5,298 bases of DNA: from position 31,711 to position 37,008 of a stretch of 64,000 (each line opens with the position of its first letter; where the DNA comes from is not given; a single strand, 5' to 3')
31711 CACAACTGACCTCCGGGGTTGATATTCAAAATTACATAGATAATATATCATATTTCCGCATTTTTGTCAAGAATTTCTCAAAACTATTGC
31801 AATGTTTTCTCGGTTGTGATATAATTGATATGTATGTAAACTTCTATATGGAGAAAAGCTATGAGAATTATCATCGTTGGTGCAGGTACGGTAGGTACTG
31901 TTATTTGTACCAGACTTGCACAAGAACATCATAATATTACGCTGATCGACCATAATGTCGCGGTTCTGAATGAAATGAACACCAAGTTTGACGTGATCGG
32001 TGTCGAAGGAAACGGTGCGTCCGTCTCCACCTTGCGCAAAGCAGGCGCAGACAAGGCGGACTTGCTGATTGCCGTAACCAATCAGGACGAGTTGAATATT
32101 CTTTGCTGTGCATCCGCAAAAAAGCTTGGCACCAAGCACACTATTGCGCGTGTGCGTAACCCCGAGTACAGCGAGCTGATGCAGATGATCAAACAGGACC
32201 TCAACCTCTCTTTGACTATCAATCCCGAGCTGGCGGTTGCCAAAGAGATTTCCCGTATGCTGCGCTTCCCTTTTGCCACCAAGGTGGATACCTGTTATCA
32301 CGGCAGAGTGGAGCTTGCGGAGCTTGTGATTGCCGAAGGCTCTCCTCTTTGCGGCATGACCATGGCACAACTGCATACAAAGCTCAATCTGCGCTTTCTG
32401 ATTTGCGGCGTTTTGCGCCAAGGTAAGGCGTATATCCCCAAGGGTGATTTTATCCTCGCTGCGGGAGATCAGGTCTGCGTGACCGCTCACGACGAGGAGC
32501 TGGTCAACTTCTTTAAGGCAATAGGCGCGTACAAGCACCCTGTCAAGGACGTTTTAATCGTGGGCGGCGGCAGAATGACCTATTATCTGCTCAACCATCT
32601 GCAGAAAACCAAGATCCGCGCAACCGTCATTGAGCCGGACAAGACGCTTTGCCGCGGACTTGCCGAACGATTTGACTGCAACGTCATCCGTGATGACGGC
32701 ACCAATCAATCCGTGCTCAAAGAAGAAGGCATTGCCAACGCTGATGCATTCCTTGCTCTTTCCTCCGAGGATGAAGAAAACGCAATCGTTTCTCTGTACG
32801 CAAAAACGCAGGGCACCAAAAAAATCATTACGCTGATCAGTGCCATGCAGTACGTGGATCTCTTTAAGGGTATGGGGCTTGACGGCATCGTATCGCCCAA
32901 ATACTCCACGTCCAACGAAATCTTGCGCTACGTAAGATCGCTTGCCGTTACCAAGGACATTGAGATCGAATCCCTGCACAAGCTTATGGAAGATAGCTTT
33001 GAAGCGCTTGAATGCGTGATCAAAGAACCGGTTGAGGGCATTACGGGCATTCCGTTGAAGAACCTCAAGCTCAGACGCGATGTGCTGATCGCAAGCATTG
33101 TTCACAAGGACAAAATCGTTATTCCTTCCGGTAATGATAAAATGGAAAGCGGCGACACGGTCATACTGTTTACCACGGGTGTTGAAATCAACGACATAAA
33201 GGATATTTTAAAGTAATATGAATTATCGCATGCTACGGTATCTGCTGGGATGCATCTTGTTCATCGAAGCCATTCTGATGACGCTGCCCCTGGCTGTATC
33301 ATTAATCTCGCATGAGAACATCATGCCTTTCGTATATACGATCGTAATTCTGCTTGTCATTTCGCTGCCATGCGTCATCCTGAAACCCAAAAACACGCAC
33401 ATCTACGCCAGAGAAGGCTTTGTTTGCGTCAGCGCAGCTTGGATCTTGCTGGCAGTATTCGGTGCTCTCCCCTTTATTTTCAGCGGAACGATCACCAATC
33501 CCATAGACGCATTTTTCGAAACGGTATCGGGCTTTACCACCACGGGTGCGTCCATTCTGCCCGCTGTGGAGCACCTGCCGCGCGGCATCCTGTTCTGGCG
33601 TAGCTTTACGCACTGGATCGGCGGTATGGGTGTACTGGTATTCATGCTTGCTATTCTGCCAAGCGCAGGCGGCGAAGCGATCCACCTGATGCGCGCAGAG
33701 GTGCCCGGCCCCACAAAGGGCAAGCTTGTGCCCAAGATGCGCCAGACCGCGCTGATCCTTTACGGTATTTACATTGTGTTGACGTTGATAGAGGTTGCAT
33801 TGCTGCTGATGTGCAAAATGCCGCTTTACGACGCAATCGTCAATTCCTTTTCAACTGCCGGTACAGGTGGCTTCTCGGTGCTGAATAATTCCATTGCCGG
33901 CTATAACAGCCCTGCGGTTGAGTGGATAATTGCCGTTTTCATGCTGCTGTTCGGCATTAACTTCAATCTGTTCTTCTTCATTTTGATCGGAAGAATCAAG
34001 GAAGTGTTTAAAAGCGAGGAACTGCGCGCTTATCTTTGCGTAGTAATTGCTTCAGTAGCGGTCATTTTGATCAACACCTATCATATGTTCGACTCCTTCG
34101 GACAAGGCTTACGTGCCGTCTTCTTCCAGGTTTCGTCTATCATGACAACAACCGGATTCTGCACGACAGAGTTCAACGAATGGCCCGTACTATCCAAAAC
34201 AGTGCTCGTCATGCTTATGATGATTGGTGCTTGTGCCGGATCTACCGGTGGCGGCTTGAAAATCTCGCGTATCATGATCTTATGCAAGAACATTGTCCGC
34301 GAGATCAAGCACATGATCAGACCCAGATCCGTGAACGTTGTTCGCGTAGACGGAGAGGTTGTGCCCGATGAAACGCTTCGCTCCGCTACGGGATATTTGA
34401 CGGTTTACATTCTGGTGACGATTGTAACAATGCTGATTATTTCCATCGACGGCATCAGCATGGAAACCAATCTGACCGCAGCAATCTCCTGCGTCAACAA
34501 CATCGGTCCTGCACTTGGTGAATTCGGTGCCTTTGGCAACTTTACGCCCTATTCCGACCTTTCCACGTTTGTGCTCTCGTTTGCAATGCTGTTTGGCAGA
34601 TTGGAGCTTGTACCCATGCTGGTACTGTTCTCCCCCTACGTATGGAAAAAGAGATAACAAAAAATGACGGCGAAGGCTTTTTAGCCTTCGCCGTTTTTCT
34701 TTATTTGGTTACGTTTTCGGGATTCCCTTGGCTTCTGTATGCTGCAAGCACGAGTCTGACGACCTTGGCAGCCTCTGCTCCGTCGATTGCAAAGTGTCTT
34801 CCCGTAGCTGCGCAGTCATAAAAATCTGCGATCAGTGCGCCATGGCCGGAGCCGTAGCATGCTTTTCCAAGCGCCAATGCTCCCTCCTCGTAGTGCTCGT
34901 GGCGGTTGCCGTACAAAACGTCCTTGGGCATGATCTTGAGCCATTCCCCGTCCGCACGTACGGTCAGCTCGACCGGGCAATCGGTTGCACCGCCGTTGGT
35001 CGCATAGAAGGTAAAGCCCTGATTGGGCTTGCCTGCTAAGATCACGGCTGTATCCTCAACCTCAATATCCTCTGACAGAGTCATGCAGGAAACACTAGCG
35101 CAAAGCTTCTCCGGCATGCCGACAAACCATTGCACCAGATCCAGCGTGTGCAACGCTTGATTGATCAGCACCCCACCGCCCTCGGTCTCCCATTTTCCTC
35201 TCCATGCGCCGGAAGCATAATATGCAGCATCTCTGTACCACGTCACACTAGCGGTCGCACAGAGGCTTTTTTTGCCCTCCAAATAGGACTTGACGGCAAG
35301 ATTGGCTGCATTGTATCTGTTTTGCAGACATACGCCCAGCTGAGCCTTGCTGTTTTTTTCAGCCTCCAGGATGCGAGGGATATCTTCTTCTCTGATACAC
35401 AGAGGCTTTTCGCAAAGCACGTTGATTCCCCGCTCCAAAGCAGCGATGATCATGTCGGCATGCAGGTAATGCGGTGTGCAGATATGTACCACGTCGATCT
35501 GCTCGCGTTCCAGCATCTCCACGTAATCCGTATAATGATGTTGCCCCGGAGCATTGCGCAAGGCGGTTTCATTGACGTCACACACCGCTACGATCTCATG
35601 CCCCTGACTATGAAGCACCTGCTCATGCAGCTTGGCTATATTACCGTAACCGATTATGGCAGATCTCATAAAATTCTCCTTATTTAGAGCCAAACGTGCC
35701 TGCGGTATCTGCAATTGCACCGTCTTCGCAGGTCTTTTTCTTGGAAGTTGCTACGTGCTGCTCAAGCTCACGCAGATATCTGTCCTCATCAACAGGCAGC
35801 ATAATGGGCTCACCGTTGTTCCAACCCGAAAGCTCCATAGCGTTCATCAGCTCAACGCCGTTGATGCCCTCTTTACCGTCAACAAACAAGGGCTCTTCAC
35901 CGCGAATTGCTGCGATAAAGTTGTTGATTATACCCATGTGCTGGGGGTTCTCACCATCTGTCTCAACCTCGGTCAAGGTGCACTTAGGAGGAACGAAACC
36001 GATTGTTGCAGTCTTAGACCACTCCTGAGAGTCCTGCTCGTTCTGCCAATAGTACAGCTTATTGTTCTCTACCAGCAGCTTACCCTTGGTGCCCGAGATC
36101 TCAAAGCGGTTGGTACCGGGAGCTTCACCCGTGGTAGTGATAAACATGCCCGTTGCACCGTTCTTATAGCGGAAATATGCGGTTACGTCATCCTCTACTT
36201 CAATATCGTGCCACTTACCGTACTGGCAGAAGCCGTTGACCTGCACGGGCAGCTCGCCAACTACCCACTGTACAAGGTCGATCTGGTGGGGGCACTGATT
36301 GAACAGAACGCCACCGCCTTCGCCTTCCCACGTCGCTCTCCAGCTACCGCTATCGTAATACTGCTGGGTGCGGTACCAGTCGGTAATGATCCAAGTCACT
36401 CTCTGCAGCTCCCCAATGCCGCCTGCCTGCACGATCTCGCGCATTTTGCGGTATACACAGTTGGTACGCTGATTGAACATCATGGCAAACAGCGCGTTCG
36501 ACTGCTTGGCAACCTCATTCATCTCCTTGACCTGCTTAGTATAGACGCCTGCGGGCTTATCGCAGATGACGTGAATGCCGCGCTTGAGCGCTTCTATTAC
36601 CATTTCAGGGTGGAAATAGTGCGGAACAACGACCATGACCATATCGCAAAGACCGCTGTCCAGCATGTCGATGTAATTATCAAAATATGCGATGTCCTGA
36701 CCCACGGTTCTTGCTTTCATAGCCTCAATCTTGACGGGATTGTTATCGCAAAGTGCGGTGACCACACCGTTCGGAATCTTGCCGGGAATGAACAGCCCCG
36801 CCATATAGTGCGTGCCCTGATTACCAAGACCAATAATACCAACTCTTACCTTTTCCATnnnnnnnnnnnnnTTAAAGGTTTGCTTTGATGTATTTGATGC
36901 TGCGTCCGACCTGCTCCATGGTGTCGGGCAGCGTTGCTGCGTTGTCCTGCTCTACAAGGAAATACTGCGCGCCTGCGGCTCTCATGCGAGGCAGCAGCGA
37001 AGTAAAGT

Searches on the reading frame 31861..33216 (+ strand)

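Call 78: search_protein_families(library=pfam, proteins=[window:31861-33216:+], max_evalue=0.00001)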
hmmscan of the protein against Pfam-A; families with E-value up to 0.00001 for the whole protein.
window:31861-33216:+ (451 aa): 4 families
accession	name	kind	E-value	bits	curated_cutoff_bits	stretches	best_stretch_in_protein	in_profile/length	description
PF02254.24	TrkA_N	-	1.9e-52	176.9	23.8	2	3-111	1-109/116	TrkA-N domain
PF02080.26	TrkA_C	-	5.1e-25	87.6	27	2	152-218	1-67/71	TrkA-C domain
PF13241.12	NAD_binding_7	-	1.2e-11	45.5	22.1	0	2-91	9-87/104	Putative NAD(P)-binding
PF02558.23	ApbA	-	3.1e-06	27.3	22.2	0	3-44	1-41/150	Ketopantoate reductase PanE/ApbA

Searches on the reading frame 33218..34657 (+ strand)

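Call 78: search_protein_families(library=pfam, proteins=[window:33218-34657:+], max_evalue=0.00001)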
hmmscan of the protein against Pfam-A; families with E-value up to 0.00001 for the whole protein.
window:33218-34657:+ (479 aa): 1 family
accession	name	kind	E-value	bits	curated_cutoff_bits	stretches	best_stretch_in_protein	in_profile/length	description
PF02386.22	TrkH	-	1.7e-63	215.2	27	1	51-472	19-491/502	Cation transport protein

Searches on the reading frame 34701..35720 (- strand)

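Call 78: search_protein_families(library=pfam, proteins=[window:34701-35720:-], max_evalue=0.00001)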
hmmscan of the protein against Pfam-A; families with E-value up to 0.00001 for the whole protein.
window:34701-35720:- (339 aa): 3 families
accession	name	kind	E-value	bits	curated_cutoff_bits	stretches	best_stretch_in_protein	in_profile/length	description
PF01408.29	GFO_IDH_MocA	-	1.5e-24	87.4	24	1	19-130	2-118/120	Oxidoreductase family, NAD-binding Rossmann fold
PF22725.1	GFO_IDH_MocA_C3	-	1.6e-13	51.1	27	1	156-233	20-94/124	GFO/IDH/MocA C-terminal domain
PF02894.22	GFO_IDH_MocA_C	-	2.7e-10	40.9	22.9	1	159-227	20-87/218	Oxidoreductase family, C-terminal alpha/beta domain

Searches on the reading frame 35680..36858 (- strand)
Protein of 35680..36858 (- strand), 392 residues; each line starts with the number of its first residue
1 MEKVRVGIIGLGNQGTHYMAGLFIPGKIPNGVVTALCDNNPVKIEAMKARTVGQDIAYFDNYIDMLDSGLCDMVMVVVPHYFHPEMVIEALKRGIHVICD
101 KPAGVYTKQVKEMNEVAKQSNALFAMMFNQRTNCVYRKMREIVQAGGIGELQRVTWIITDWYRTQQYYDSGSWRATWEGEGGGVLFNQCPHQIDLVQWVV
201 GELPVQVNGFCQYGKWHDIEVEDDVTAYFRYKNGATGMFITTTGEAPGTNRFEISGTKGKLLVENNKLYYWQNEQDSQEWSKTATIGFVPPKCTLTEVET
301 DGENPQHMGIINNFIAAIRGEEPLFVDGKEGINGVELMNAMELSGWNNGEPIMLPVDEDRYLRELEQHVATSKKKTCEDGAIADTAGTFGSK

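Call 78: search_protein_families(library=pfam, proteins=[window:35680-36858:-], max_evalue=0.00001)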
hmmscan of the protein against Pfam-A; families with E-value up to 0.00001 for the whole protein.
window:35680-36858:- (392 aa): 3 families
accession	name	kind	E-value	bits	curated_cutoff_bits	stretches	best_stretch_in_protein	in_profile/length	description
PF22725.1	GFO_IDH_MocA_C3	-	2.6e-30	105.4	27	1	136-261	1-123/124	GFO/IDH/MocA C-terminal domain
PF02894.22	GFO_IDH_MocA_C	-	1.9e-23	83.9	22.9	1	140-344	1-209/218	Oxidoreductase family, C-terminal alpha/beta domain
PF01408.29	GFO_IDH_MocA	-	3.6e-19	70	24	1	4-125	1-117/120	Oxidoreductase family, NAD-binding Rossmann fold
